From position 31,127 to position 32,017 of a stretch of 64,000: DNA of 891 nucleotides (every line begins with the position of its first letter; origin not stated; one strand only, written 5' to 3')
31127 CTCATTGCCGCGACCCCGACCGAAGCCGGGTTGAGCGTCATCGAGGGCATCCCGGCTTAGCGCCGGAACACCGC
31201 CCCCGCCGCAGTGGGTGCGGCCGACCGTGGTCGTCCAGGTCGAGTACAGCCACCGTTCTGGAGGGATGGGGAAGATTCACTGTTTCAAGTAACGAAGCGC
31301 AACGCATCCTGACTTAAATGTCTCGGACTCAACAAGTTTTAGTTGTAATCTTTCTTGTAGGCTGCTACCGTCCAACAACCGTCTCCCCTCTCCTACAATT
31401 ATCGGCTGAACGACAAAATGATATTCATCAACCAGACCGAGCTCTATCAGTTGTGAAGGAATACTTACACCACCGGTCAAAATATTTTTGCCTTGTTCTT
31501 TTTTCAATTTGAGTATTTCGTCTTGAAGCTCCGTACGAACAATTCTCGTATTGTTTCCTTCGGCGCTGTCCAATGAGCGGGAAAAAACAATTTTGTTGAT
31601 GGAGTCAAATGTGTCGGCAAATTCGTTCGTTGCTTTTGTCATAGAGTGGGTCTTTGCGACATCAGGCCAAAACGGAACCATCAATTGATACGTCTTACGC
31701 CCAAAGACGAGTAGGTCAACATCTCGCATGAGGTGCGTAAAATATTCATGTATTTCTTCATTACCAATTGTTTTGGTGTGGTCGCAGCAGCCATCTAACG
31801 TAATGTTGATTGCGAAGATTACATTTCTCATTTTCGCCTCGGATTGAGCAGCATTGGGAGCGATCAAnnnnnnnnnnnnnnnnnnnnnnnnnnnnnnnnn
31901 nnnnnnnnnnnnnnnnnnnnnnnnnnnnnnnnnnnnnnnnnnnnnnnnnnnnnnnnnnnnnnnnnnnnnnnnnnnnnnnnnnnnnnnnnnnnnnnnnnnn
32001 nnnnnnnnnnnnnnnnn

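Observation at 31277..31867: Low-GC (~40-45%) DHFR-family gene translationally coupled inside a 70% GC operon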

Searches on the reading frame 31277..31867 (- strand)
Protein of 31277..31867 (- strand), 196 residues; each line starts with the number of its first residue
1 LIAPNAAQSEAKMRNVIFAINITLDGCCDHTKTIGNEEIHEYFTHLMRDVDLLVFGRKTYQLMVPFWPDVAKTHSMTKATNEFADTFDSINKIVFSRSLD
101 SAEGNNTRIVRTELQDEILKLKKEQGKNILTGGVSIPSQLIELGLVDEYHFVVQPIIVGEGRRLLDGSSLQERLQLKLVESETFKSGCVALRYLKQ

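Call 4: search_protein_families(library=pfam, proteins=[window:31277-31867:-])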
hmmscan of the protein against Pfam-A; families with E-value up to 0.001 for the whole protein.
window:31277-31867:- (196 aa): 1 family
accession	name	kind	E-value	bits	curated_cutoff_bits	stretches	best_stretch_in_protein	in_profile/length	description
PF01872.23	RibD_C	-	1e-19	71.5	24.1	1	15-189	2-196/197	RibD C-terminal domain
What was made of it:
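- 31277..31831 (-): CDS of a YyaP/RibD_C-family reductase with a DHFR-like fold, 184 aa plus stop. It equals NCBI HLY23740.1. Pfam PF01872 at 71.5 bits (call 4).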

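Call 10: find_homologous_proteins(query=window:31277-31831:-)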
Query window:31277-31831:- (184 aa): 8000 proteins with E <= 0.001 among 8000 candidates; the best 120 are listed.
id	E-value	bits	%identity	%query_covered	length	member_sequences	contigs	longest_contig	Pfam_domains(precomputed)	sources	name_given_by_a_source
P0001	3.3e-108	377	92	100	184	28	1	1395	PF01872.23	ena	-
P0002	8.6e-108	376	93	99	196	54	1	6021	PF01872.23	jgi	jgi:dihydrofolate reductase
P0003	7.7e-107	373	91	100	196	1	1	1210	PF01872.23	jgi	jgi:dihydrofolate reductase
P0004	1.1e-106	372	92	100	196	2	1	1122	PF01872.23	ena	-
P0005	2.7e-105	368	91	100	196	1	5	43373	PF01872.23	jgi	jgi:dihydrofolate reductase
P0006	5.2e-105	367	89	100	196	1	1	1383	PF01872.23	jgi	jgi:dihydrofolate reductase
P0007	1.1e-104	366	90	100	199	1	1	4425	PF01872.23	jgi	jgi:dihydrofolate reductase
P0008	1.4e-104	365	90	100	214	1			PF01872.23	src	-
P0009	1.5e-104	365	90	100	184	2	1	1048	PF01872.23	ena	-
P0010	1.4e-103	362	90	100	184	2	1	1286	PF01872.23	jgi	jgi:dihydrofolate reductase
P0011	3.7e-103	361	89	100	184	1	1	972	PF01872.23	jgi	jgi:dihydrofolate reductase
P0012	5.3e-103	360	88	100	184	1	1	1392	PF01872.23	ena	-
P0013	9.3e-103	359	90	100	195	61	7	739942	PF01872.23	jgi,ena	jgi:dihydrofolate reductase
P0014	1.3e-102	359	88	100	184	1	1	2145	PF01872.23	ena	-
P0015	1.7e-102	359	88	100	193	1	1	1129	PF01872.23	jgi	jgi:dihydrofolate reductase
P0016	2.9e-102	358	90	100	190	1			PF01872.23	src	-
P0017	3.6e-102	358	88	100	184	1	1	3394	PF01872.23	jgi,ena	-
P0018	5.9e-102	357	87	100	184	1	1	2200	PF01872.23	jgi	jgi:dihydrofolate reductase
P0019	8.9e-102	356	87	100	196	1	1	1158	PF01872.23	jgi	jgi:dihydrofolate reductase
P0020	9.2e-102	356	88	100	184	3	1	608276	PF01872.23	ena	-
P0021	1.2e-101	356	88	100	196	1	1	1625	PF01872.23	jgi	jgi:dihydrofolate reductase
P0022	1.3e-101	356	88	100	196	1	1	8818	PF01872.23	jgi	jgi:dihydrofolate reductase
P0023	1.5e-101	356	88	100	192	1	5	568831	PF01872.23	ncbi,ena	-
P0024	2.5e-101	355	88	100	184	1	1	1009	PF01872.23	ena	-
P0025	2.9e-101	355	88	100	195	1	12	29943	PF01872.23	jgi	jgi:dihydrofolate reductase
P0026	3.2e-101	354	88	100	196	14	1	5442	PF01872.23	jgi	jgi:dihydrofolate reductase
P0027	4.8e-101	354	88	100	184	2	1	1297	PF01872.23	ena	-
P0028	4.9e-101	354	88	100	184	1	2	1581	PF01872.23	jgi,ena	-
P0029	6.1e-101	354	88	100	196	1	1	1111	PF01872.23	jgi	jgi:dihydrofolate reductase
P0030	6.4e-101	353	88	100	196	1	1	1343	PF01872.23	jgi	jgi:dihydrofolate reductase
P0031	6.7e-101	353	88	100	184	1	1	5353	PF01872.23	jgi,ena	-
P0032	1.2e-100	353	86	100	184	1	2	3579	PF01872.23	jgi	jgi:dihydrofolate reductase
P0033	1.5e-100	352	88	100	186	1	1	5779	PF01872.23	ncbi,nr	ncbi:MAG: dihydrofolate reductase family protein [Acidobacteria bacterium]|nr:dihydrofolate reductas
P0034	1.5e-100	352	87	100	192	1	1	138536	PF01872.23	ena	-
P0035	1.8e-100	352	86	100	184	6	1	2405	PF01872.23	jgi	jgi:dihydrofolate reductase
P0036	1.8e-100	352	86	100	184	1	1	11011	PF01872.23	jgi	jgi:dihydrofolate reductase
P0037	1.9e-100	352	89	100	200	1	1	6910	PF01872.23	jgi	-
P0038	2.0e-100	352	86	100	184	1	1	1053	PF01872.23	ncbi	ncbi:MAG: dihydrofolate reductase family protein [Blastocatellia bacterium]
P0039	2.4e-100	352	88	100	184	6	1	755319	PF01872.23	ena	-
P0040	2.6e-100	351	89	100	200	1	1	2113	PF01872.23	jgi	-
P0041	2.6e-100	351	89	100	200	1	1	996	PF01872.23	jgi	jgi:dihydrofolate reductase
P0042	3.1e-100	351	86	100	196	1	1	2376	PF01872.23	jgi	jgi:dihydrofolate reductase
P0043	3.1e-100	351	85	100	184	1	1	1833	PF01872.23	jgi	jgi:dihydrofolate reductase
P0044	4.4e-100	351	85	100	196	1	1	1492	PF01872.23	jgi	jgi:dihydrofolate reductase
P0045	6.0e-100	350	87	100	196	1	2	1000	PF01872.23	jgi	jgi:dihydrofolate reductase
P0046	6.3e-100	350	84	100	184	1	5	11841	PF01872.23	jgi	jgi:dihydrofolate reductase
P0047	6.3e-100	350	86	100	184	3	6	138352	PF01872.23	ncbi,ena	ncbi:MAG: dihydrofolate reductase family protein [Candidatus Sulfotelmatobacter sp.]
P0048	6.4e-100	350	86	100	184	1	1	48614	PF01872.23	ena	-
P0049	6.4e-100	350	86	100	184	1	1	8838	PF01872.23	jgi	-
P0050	6.8e-100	350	87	100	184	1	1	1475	PF01872.23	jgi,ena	-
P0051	8.9e-100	350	86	100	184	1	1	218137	PF01872.23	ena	-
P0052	9.0e-100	350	87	100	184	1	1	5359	PF01872.23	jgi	-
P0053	1.0e-99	350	88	100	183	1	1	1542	PF01872.23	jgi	jgi:dihydrofolate reductase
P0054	1.2e-99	349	86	100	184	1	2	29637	PF01872.23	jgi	jgi:dihydrofolate reductase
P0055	1.2e-99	349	86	100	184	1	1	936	PF01872.23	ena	-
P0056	1.3e-99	349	86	100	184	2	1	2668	PF01872.23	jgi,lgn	jgi:dihydrofolate reductase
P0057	1.7e-99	349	86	100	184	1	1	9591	PF01872.23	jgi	jgi:dihydrofolate reductase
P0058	1.8e-99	349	89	100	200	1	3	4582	PF01872.23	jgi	-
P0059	2.0e-99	349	89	100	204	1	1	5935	PF01872.23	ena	-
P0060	2.2e-99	348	85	100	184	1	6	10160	PF01872.23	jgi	jgi:dihydrofolate reductase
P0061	2.3e-99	348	86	100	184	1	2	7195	PF01872.23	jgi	jgi:dihydrofolate reductase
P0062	2.4e-99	348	87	100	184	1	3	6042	PF01872.23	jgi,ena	jgi:dihydrofolate reductase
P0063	2.7e-99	348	85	99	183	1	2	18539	PF01872.23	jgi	jgi:dihydrofolate reductase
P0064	2.7e-99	348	87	100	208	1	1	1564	PF01872.23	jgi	jgi:dihydrofolate reductase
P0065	2.9e-99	348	88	100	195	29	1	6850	PF01872.23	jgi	jgi:dihydrofolate reductase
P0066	3.2e-99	348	87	100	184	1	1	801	PF01872.23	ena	-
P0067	3.3e-99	348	87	100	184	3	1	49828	PF01872.23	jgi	jgi:dihydrofolate reductase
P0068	3.9e-99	348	86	100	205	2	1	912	PF01872.23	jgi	jgi:dihydrofolate reductase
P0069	3.9e-99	348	87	100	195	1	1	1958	PF01872.23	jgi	jgi:dihydrofolate reductase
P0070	4.1e-99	348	86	100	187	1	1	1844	PF01872.23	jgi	jgi:dihydrofolate reductase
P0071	4.5e-99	347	86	100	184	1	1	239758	PF01872.23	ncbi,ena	-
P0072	4.5e-99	347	87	100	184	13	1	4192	PF01872.23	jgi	jgi:dihydrofolate reductase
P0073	4.6e-99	347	85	100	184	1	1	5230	PF01872.23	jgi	jgi:dihydrofolate reductase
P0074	4.6e-99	347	86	100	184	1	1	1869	PF01872.23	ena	-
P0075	4.8e-99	347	88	100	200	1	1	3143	PF01872.23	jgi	-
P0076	5.3e-99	347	88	99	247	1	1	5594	PF01872.23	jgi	jgi:dihydrofolate reductase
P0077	5.7e-99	347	86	100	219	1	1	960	PF01872.23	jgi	jgi:dihydrofolate reductase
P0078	5.7e-99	347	85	100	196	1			PF01872.23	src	-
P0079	5.8e-99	347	85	100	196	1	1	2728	PF01872.23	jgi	jgi:dihydrofolate reductase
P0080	6.0e-99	347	84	100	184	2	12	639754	PF01872.23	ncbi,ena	ncbi:MAG: dihydrofolate reductase family protein [Candidatus Acidiferrum sp.]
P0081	6.1e-99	347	86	100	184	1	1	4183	PF01872.23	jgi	jgi:dihydrofolate reductase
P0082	6.3e-99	347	85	100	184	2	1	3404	PF01872.23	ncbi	-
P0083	6.3e-99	347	86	100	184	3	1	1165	PF01872.23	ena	-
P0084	6.4e-99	347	86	100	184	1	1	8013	PF01872.23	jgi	-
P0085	6.4e-99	347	86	100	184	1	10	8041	PF01872.23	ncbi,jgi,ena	jgi:dihydrofolate reductase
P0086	7.3e-99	347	88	100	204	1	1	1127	PF01872.23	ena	-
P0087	7.5e-99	347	85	100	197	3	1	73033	PF01872.23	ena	-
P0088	7.9e-99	347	85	100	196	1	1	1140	PF01872.23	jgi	jgi:dihydrofolate reductase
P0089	8.7e-99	347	86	100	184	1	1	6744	PF01872.23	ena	-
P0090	8.8e-99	346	85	100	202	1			PF01872.23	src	-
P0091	8.9e-99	346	86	100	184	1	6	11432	PF01872.23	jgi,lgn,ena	-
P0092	9.1e-99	346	88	100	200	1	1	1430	PF01872.23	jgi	jgi:dihydrofolate reductase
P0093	1.0e-98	346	86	100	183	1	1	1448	PF01872.23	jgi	jgi:dihydrofolate reductase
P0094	1.2e-98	346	85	100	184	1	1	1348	PF01872.23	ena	-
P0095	1.2e-98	346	86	100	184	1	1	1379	PF01872.23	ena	-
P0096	1.2e-98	346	86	100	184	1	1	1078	PF01872.23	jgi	jgi:dihydrofolate reductase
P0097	1.4e-98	346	86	100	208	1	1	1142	PF01872.23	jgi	jgi:dihydrofolate reductase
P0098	1.4e-98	346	87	100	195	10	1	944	PF01872.23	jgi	jgi:dihydrofolate reductase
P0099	1.4e-98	346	84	100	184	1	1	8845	PF01872.23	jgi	jgi:dihydrofolate reductase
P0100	1.5e-98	346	84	100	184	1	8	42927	PF01872.23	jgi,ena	jgi:dihydrofolate reductase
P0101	1.7e-98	346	84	100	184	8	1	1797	PF01872.23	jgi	jgi:dihydrofolate reductase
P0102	1.7e-98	346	86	100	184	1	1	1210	PF01872.23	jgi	jgi:dihydrofolate reductase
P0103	1.7e-98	346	84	100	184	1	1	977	PF01872.23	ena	-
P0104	1.7e-98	346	86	100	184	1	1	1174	PF01872.23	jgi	-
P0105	1.7e-98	346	85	100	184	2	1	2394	PF01872.23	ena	-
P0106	2.2e-98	345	86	100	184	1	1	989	PF01872.23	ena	-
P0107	2.6e-98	345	86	100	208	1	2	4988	PF01872.23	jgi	jgi:dihydrofolate reductase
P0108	2.7e-98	345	88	100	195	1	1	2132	PF01872.23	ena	-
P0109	2.9e-98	345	84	100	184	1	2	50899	PF01872.23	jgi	jgi:dihydrofolate reductase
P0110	2.9e-98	345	88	100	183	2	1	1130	PF01872.23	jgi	jgi:dihydrofolate reductase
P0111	2.9e-98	345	86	99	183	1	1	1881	PF01872.23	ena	-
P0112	3.1e-98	345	86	100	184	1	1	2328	PF01872.23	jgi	jgi:dihydrofolate reductase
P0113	3.1e-98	345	85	100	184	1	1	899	PF01872.23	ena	-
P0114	3.2e-98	345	87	100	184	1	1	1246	PF01872.23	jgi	jgi:dihydrofolate reductase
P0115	3.2e-98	345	85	100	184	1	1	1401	PF01872.23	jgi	-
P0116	3.7e-98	344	85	100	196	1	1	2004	PF01872.23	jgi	jgi:dihydrofolate reductase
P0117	4.1e-98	344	85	100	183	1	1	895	PF01872.23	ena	-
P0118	4.4e-98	344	86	100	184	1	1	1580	PF01872.23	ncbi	-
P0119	4.4e-98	344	84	100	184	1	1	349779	PF01872.23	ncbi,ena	-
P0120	4.4e-98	344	85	100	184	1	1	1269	PF01872.23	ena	-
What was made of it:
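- At least 120 protein clusters are 84-93% identical, and the named ones are Acidobacteriota (call 10). Sources name it 'dihydrofolate reductase family protein' (call 10).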

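Call 11: search_protein_families(library=ncbifam, proteins=[window:31277-31831:-], max_evalue=0.01)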
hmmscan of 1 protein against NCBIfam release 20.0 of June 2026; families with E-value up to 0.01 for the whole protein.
window:31277-31831:- (184 aa): 4 families
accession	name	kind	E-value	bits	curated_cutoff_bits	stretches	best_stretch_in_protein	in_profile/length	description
NF010663.0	PRK14059.1-1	equivalog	0.00013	21.4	184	1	105-181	169-249/253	pyrimidine reductase family protein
TIGR00227.1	ribD_Cterm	domain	0.00017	21.2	150.15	1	102-172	130-206/216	riboflavin-specific deaminase C-terminal domain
TIGR01508.1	rib_reduct_arch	equivalog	0.00066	18.9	186.45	1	100-176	123-204/210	2,5-diamino-6-(ribosylamino)-4(3H)-pyrimidinone 5'-phosphate reductase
NF010664.0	PRK14059.1-2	equivalog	0.0043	16.7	226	1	90-183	163-255/257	pyrimidine reductase family protein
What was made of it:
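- On RibD / pyrimidine reductase of riboflavin biosynthesis (TIGR00227, TIGR01508, NF010663/4): 16.7-21.4 bits against cut-offs of 150-226 (call 11).
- Closest known: RibD/RibG reductase domain and archaeal or Rib7 pyrimidine reductases. Different: NCBIfam equivalog and domain models score 17-21 bits against cut-offs of 150-226 (call 11).
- NCBIfam RibD-type models score at most 21 bits against cut-offs of 150 or more (call 11).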

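Call 12: find_related_loci(query=window:31277-31831:-, collection=genome_contigs, flank=6000)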
Query window:31277-31831:- (184 aa) in genome_contigs; peptide patterns used: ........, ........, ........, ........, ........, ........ (x = any residue, [..] = any of these).
282 stretches matched a pattern; 219 encode a relative of the query (tblastn E <= 1e-3); the best 80 are kept; 80 distinct loci.
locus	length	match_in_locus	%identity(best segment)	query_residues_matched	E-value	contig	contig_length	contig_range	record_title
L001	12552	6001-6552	88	1-184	3e-110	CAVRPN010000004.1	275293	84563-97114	MAG: uncultured Acidobacteriaceae bacterium isolate MFD05377.bin.1.182 genome assembly, contig: contig_33694, whole geno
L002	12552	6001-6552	88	1-184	6e-110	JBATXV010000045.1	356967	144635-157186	MAG: Candidatus Sulfotelmatobacter sp. isolate MFD05670_ilm_asm_bin21 k127_19486, whole genome shotgun sequence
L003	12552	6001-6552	87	1-184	6e-110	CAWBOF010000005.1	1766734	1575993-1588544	MAG: Candidatus Acidoferrales bacterium isolate MFD01248.bin.2.23 genome assembly, contig: contig_13273, whole genome sh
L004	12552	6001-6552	86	1-184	7e-108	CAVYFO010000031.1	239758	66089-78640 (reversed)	MAG: uncultured Acidobacteriota bacterium isolate MFD04463.bin.3.111 genome assembly, contig: contig_6425, whole genome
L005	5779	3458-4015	88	1-184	8e-108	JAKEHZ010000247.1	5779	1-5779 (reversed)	MAG: Acidobacteria bacterium isolate PMV_8.33 PMV_8.33.k101_454548, whole genome shotgun sequence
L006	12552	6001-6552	84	1-184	5e-107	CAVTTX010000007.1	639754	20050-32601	MAG: Candidatus Acidoferrales bacterium isolate MFD09567.bin.2.23 genome assembly, contig: contig_39134, whole genome sh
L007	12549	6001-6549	85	1-184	7e-107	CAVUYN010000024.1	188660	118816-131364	MAG: uncultured Acidobacteriota bacterium isolate MFD06085.bin.1.86 genome assembly, contig: contig_57050, whole genome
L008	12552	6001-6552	86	1-184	1e-106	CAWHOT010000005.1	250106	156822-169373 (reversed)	MAG: uncultured Acidobacteriaceae bacterium isolate MFD09222.bin.1.228 genome assembly, contig: contig_91850, whole geno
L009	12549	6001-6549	86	1-184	1e-106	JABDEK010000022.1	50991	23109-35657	MAG: Acidobacteria bacterium isolate BWMinControl_Nextera39_MAG1 3300020924.a:Ga0207015_1034, whole genome shotgun seque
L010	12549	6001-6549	85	1-184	2e-106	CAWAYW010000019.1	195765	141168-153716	MAG: Terriglobia bacterium isolate MFD05513.bin.1.32 genome assembly, contig: contig_5111, whole genome shotgun sequence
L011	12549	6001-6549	85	1-184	2e-106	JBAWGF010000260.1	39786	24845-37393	MAG: Candidatus Acidiferrales bacterium isolate MFD04394_ilm_asm_bin14 k127_146373, whole genome shotgun sequence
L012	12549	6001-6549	86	1-184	8e-106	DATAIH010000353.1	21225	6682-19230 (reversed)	MAG TPA_asm: Candidatus Acidoferrum sp. isolate SMAG_U6878 k141_8906, whole genome shotgun sequence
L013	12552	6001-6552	84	1-184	7e-106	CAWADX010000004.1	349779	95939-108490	MAG: uncultured Acidobacteriota bacterium isolate MFD03346.bin.1.39 genome assembly, contig: contig_28995, whole genome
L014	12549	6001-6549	86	1-184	1e-105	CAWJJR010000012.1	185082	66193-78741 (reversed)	MAG: uncultured Acidobacteriota bacterium isolate MFD05705.bin.1.100 genome assembly, contig: contig_53058, whole genome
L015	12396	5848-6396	85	1-184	8e-105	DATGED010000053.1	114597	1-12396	MAG TPA_asm: Candidatus Acidoferrum sp. isolate SMAG_U9693 k141_1414619, whole genome shotgun sequence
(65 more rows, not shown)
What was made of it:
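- The 80 best genome loci are nearly all Acidobacteriota (call 12).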

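Call 15: find_encoding_contigs(protein=P0013, flank=8000, max_places=6)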
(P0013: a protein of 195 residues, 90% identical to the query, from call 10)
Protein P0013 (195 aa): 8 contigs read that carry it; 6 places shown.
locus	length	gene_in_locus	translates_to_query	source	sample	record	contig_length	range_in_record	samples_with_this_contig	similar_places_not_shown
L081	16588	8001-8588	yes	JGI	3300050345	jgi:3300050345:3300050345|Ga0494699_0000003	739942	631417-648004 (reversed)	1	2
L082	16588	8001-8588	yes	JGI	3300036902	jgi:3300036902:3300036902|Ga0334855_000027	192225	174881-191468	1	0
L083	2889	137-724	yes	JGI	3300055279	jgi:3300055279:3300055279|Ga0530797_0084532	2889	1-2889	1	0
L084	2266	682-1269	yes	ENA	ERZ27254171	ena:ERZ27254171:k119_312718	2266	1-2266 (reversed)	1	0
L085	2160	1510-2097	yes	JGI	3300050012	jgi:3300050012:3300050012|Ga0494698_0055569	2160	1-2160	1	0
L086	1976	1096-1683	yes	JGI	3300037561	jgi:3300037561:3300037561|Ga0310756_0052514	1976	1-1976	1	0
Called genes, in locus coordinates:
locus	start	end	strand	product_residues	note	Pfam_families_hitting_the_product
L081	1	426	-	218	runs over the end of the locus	PF00702:Hydrolase, PF13419:HAD_2, PF13242:Hydrolase_like (weak)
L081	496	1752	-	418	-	PF04389:Peptidase_M28, PF01546:Peptidase_M20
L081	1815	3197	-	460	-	PF07969:Amidohydro_3 (weak), PF01979:Amidohydro_1, PF07969:Amidohydro_3 (weak)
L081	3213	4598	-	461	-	PF01180:DHO_dh, PF01207:Dus, PF12838:Fer4_7 (weak), PF14697:Fer4_21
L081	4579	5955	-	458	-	PF14691:Fer4_20, PF01494:FAD_binding_3 (weak), PF01946:Thi4 (weak), PF00070:Pyr_redox (weak), PF01266:DAO, PF07992:Pyr_redox_2, PF12831:FAD_oxidored, PF13450:NAD_binding_8, +4 more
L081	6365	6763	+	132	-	-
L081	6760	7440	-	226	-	-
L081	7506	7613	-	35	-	-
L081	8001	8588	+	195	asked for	PF01872:RibD_C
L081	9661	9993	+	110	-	PF01507:PAPS_reduct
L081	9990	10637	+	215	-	PF01507:PAPS_reduct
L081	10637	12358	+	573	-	PF00009:GTP_EFTU, PF03144:GTP_EFTU_D2 (weak), PF22594:GTP-eEF1A_C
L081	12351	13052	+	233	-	PF01507:PAPS_reduct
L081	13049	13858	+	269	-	PF01925:TauE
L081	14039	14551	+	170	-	-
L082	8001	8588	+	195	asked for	PF01872:RibD_C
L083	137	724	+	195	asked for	PF01872:RibD_C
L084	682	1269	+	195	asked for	PF01872:RibD_C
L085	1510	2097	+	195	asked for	PF01872:RibD_C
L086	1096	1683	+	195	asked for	PF01872:RibD_C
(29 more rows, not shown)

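Call 16: find_encoding_contigs(protein=P0005, flank=8000, max_places=5)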
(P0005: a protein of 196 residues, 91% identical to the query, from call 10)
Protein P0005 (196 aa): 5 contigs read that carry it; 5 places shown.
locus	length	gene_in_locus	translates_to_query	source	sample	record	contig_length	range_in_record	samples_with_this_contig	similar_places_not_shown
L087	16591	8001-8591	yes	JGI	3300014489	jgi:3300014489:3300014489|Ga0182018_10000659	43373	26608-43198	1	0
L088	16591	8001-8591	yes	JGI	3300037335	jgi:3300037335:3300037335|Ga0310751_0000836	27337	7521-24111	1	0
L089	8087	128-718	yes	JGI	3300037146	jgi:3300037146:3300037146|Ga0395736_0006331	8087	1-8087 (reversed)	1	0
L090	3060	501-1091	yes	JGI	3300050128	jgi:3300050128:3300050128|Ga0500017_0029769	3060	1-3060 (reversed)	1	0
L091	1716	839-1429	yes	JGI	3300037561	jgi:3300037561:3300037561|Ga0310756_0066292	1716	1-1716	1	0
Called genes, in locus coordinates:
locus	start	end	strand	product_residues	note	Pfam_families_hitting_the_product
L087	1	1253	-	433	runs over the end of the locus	PF25917:BSH_RND, PF25876:HH_MFP_RND, PF25963:Beta-barrel_AAEA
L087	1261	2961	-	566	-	PF02321:OEP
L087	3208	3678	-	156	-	PF01042:Ribonuc_L-PSP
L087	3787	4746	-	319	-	PF03601:Cons_hypoth698, PF05684:DUF819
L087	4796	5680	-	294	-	PF08534:Redoxin, PF00578:AhpC-TSA, PF00085:Thioredoxin, PF13098:Thioredoxin_2 (weak), PF13905:Thioredoxin_8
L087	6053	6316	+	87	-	-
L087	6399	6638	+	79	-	-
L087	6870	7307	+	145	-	-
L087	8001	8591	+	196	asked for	PF01872:RibD_C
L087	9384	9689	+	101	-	PF00825:Ribonuclease_P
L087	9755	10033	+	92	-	PF01809:YidD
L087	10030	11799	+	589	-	PF14849:YidC_periplas, PF02096:60KD_IMP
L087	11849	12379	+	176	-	PF01424:R3H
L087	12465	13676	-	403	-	PF04307:YdjM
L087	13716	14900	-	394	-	PF00586:AIRS, PF02769:AIRS_C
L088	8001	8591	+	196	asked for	PF01872:RibD_C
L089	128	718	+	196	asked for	PF01872:RibD_C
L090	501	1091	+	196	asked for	PF01872:RibD_C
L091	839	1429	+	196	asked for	PF01872:RibD_C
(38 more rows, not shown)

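Call 22: find_encoding_contigs(protein=P0002, flank=6000, max_places=4)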
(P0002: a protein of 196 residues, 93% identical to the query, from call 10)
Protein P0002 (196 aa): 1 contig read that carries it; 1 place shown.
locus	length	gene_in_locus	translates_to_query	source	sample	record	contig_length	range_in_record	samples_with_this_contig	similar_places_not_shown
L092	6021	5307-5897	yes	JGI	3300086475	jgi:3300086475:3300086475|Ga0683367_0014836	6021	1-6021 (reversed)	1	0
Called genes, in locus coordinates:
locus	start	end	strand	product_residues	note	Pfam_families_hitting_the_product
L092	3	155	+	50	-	?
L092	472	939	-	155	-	PF01594:AI-2E_transport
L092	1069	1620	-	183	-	PF01972:SDH_protease, PF25145:NfeD1b_N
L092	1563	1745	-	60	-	PF01972:SDH_protease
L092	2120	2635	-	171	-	PF06146:PsiE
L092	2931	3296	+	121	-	PF07291:MauE, PF13564:DoxX_2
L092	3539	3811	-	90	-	PF11746:DUF3303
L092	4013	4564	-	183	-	PF05163:DinB, PF12867:DinB_2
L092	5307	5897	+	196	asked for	PF01872:RibD_C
